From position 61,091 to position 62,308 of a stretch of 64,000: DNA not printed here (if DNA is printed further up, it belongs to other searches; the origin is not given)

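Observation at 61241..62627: Divergent FtsZ/tubulin-like paralog with altered GTP signature, co-oriented with a 4-TM membrane protein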

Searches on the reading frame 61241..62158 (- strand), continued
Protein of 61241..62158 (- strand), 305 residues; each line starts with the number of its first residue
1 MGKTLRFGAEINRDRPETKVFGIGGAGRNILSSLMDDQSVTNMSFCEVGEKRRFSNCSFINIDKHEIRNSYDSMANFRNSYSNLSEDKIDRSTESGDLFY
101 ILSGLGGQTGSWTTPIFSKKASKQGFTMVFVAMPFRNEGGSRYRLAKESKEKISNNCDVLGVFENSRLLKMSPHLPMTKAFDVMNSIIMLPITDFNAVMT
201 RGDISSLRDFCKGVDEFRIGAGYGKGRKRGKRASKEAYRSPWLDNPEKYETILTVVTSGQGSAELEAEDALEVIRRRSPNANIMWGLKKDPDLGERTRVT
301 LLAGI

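Call 39: find_encoding_contigs(protein=P0055, flank=10000, max_places=1)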
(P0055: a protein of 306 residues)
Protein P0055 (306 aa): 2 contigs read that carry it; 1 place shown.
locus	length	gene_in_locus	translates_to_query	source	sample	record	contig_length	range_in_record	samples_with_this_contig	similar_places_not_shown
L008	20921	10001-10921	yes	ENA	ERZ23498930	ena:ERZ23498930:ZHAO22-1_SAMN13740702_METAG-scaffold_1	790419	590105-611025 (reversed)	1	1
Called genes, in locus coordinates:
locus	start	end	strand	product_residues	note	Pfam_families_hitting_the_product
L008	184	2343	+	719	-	-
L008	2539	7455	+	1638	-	-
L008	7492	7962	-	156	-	-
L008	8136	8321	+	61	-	-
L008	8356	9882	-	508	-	PF15892:BNR_4 (faint)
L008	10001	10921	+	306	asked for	PF00091:Tubulin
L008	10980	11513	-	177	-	-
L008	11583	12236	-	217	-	-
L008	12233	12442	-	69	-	PF10049:DUF2283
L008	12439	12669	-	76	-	PF14076:DUF4258 (weak)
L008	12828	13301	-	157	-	PF13302:Acetyltransf_3 (weak), PF13420:Acetyltransf_4 (weak), PF00583:Acetyltransf_1, PF13673:Acetyltransf_10, PF13508:Acetyltransf_7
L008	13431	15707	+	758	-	PF12895:ANAPC3, PF13432:TPR_16, PF00515:TPR_1 (weak), PF07719:TPR_2 (weak), PF23914:TPR_CcmH_CycH, PF13432:TPR_16 (weak), PF00515:TPR_1 (weak), PF13414:TPR_11, +31 more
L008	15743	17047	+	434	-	PF04471:Mrr_cat, PF13432:TPR_16 (weak), PF13428:TPR_14 (weak), PF23914:TPR_CcmH_CycH (weak), PF13424:TPR_12, PF00515:TPR_1, PF07719:TPR_2 (weak), PF13414:TPR_11 (weak), +13 more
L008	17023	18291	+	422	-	PF23914:TPR_CcmH_CycH (faint), PF00633:HHH (faint), PF13432:TPR_16 (faint), PF13431:TPR_17 (weak), PF00515:TPR_1, PF07719:TPR_2 (weak), PF12826:HHH_2, PF14520:HHH_5, +11 more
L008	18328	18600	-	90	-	-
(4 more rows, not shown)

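Call 48: list_cluster_members(proteins=[P0070, P0087, P0088, P0089, P0098, P0100, P0176, P0183, P0197, P0053])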
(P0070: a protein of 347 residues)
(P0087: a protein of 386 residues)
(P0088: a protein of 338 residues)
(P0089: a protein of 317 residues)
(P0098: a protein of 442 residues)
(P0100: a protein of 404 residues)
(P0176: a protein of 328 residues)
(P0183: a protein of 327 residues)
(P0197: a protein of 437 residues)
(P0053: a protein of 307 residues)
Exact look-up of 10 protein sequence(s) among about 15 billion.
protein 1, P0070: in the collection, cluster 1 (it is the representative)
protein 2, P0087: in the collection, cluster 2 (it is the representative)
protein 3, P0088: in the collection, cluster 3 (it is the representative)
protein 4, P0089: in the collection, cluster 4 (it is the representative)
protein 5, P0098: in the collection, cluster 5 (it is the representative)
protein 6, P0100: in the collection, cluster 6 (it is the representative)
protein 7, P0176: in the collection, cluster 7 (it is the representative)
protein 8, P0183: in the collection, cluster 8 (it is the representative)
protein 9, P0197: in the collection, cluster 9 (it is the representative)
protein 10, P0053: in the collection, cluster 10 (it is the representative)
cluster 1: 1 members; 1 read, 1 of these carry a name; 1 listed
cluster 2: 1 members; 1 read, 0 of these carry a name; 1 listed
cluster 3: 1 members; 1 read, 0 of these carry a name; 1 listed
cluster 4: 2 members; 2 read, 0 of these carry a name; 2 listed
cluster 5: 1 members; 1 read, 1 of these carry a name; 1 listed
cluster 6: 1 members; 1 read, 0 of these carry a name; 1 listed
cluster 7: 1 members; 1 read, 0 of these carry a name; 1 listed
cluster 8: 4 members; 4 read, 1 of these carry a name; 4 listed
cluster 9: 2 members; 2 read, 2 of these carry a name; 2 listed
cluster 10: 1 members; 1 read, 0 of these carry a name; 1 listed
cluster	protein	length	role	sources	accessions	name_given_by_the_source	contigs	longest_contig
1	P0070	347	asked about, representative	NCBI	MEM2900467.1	MAG: cell division protein FtsZ [Thermoplasmata archaeon]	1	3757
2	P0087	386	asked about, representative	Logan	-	-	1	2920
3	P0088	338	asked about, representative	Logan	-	-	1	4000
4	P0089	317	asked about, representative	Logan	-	-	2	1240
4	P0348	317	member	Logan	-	-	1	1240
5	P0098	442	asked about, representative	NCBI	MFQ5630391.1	MAG: cell division protein FtsZ, partial [bacterium]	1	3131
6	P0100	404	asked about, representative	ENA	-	-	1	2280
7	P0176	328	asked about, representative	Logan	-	-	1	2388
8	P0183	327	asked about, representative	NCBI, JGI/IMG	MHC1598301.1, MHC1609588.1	MAG: cell division protein FtsZ [Candidatus Methanofastidiosia archaeon]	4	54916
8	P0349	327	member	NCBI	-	-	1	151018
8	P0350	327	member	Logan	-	-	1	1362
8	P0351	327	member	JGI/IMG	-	-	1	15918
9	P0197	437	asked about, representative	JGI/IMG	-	cell division protein FtsZ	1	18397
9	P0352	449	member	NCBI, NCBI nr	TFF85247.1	cell division protein FtsZ [Candidatus Heimdallarchaeota archaeon] | MAG: cell division protein FtsZ [Candidatus Heimdallarchaeota archaeon]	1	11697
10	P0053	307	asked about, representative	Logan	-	-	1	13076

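Call 53: find_homologous_proteins(query=P0070, max_evalue=1e-10)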
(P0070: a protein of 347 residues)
Query P0070 (347 aa): 3290 proteins with E <= 1e-10 among 8000 candidates; the best 120 are listed.
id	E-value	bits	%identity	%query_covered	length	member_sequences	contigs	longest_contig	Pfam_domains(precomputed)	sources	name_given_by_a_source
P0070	9.7e-222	753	100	100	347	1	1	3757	PF00091.32,PF12327.14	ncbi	ncbi:MAG: cell division protein FtsZ [Thermoplasmata archaeon]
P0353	2.7e-179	613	83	99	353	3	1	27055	PF00091.32,PF12327.14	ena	-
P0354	1.5e-155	535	72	94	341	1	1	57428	PF00091.32,PF12327.14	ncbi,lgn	-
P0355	7.8e-67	244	38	87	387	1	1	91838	PF00091.32,PF12327.14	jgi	-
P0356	1.0e-66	243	38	93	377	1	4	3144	PF00091.32,PF12327.14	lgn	-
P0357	1.4e-66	243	38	92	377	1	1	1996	PF00091.32,PF12327.14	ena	-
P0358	2.1e-66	242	37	97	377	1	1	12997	PF00091.32,PF12327.14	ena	-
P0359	4.8e-66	241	38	92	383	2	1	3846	PF00091.32,PF12327.14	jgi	-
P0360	1.4e-65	240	36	93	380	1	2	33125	PF00091.32,PF12327.14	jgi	jgi:cell division protein FtsZ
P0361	1.5e-65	239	37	92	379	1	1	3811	PF00091.32,PF12327.14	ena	-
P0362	4.7e-65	238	40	87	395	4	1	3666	PF00091.32,PF12327.14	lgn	-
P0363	5.1e-65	238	37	93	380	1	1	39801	PF00091.32,PF12327.14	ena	-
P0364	5.9e-65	238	38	91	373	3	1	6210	PF00091.32,PF12327.14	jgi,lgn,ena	-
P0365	6.6e-65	237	37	93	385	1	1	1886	PF00091.32,PF12327.14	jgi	-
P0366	8.5e-65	237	38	92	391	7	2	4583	PF00091.32,PF12327.14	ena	-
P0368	1.1e-64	237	38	87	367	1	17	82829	PF00091.32,PF12327.14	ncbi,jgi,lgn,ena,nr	ncbi:MAG: cell division protein FtsZ [Candidatus Thermoplasmatota archaeon]|jgi:cell division protei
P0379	2.9e-64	235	39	87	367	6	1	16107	PF00091.32,PF12327.14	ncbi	-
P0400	1.8e-63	233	38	88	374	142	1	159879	PF00091.32,PF12327.14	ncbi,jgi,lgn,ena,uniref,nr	ncbi:cell division protein FtsZ [Thermococcus sp.]|uniref:cell division protein FtsZ n=1 Tax=Thermoc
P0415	7.5e-63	231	41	87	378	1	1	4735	PF00091.32,PF12327.14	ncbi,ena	-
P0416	7.5e-63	231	36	93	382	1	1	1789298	PF00091.32,PF12327.14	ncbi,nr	ncbi:MAG: cell division protein FtsZ [Thermoplasmatales archaeon]|nr:MAG: cell division protein FtsZ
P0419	8.6e-63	230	36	92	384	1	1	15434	PF00091.32,PF12327.14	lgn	-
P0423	1.3e-62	230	41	86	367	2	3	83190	PF00091.32,PF12327.14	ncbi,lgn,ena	-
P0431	3.8e-62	228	40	86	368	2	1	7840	PF00091.32,PF12327.14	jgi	-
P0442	1.1e-61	227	36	83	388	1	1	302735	PF00091.32,PF12327.14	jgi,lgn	jgi:cell division protein FtsZ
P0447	1.4e-61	226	35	92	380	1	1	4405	PF00091.32,PF12327.14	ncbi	-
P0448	1.5e-61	226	35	95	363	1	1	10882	PF00091.32,PF12327.14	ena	-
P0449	1.5e-61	226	40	86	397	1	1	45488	PF00091.32,PF12327.14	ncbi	-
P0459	2.6e-61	226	36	94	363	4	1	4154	PF00091.32,PF12327.14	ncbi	-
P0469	4.4e-61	225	39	88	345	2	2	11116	PF00091.32,PF12327.14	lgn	-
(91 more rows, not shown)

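Call 55: find_encoding_contigs(protein=P0354, flank=10000, max_places=1)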
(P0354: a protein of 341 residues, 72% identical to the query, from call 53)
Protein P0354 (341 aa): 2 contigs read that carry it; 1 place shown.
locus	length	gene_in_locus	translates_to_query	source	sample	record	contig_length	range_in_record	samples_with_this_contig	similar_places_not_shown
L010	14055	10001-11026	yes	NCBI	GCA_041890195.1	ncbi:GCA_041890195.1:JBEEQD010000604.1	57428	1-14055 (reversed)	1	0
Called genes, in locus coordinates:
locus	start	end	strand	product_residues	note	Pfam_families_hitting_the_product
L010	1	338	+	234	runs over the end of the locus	PF05625:PAXNEB (faint), PF06745:ATPase, PF23442:DUF7125, PF24336:DUF7504, PF23365:DUF7090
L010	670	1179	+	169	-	-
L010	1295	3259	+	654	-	PF22673:MCP-like_PDC_1, PF02743:dCache_1, PF00672:HAMP, PF13431:TPR_17 (faint), PF13181:TPR_8 (faint), PF13414:TPR_11 (faint), PF00515:TPR_1, PF07719:TPR_2 (weak)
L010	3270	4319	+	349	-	PF05763:DUF835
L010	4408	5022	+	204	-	PF06197:DUF998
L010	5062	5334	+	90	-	-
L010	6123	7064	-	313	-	PF02775:TPP_enzyme_C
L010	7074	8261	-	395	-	PF01855:POR_N, PF02780:Transketolase_C (weak), PF17147:PFOR_II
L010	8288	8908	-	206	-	PF12797:Fer4_2 (faint), PF12837:Fer4_6 (faint), PF13237:Fer4_10 (weak), PF12838:Fer4_7, PF13187:Fer4_9 (weak), PF13484:Fer4_16 (faint), PF14697:Fer4_21, PF00037:Fer4 (weak)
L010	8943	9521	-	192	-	PF01558:POR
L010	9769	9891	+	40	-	-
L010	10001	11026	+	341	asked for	PF00091:Tubulin, PF12327:FtsZ_C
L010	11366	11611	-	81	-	-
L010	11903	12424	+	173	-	-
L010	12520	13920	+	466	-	PF01212:Beta_elim_lyase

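Call 56: find_encoding_contigs(protein=P0416, flank=10000, max_places=1)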
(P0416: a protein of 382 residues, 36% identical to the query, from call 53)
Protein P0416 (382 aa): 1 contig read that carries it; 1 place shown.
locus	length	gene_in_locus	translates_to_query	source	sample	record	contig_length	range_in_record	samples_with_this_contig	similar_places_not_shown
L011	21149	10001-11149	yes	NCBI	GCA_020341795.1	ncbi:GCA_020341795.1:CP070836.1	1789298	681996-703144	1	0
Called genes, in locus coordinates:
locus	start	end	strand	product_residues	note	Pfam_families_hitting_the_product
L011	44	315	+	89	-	-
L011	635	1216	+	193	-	PF01381:HTH_3, PF12844:HTH_19 (weak), PF13443:HTH_26 (faint), PF13560:HTH_31, PF00571:CBS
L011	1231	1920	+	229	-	-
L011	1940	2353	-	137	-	-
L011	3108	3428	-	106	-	PF13240:Zn_Ribbon_1 (weak), PF14242:DUF4342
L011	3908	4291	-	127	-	-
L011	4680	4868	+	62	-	-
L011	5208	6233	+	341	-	-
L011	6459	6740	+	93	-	-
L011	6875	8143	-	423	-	PF01702:TGT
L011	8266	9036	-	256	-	PF01118:Semialdhyde_dh (faint), PF03447:NAD_binding_3, PF01958:Asp_DH_C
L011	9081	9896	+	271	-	PF02749:QRPTase_N, PF01729:QRPTase_C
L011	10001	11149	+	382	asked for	PF00091:Tubulin, PF12327:FtsZ_C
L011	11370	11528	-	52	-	-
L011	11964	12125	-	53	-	-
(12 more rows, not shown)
